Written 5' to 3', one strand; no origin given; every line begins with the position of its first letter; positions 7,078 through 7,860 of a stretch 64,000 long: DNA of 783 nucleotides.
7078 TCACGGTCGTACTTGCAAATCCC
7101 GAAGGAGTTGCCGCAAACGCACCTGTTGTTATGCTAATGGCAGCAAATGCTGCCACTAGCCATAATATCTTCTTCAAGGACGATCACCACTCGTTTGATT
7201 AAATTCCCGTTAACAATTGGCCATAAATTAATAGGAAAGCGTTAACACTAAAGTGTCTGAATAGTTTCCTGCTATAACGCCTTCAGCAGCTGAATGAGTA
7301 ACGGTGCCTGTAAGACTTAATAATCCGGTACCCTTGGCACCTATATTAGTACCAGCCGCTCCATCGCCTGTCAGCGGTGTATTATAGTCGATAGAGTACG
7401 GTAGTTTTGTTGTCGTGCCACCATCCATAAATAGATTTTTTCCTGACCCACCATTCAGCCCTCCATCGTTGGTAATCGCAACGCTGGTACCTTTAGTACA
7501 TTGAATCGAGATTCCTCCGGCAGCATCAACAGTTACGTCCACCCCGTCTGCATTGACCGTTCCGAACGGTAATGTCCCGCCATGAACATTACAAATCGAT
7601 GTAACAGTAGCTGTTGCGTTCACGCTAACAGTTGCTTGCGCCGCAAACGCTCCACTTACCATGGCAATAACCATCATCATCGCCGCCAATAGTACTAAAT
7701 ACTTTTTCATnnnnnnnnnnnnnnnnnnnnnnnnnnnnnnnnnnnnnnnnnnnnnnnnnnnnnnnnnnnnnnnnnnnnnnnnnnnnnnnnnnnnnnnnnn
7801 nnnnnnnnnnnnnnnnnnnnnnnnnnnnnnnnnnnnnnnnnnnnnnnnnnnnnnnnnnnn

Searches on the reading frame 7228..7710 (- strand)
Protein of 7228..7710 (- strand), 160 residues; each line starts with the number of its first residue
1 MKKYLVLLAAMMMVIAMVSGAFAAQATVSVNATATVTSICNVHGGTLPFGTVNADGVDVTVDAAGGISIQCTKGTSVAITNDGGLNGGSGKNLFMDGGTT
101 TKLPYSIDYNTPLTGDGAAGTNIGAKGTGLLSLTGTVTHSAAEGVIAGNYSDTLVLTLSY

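Call 5: search_protein_families(library=pfam, proteins=[window:7228-7710:-], max_evalue=0.1)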
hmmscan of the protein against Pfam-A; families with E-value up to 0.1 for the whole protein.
window:7228-7710:- (160 aa): 1 family
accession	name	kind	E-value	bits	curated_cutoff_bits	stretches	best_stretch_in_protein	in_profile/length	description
PF05229.21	SCPU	-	6.7e-16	59.3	22.4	1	27-157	2-138/138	Spore Coat Protein U domain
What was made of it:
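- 7228..7710 (-): SCPU pilin (160 aa), probably the major subunit. Pfam SCPU E=6.7e-16 (call 5).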

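Call 6: search_protein_families(library=ncbifam, proteins=[window:7228-7710:-], max_evalue=0.1)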
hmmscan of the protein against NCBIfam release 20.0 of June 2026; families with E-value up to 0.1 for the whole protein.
window:7228-7710:- (160 aa): 3 families
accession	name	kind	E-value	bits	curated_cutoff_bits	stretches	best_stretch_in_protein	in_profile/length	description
NF040942.2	hypo_ExtJ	equivalog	0.00088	19.6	52.5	1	1-37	1-31/77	selenite/tellurite reduction operon protein ExtJ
NF053514.2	JUQZ_fam_ocin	equivalog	0.019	15.2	40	1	1-61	1-47/107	BLB8/JUQZ-1 family protein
NF033636.1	acid_shock_Asr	equivalog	0.059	14.2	50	1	1-37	1-35/119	acid resistance repetitive basic protein Asr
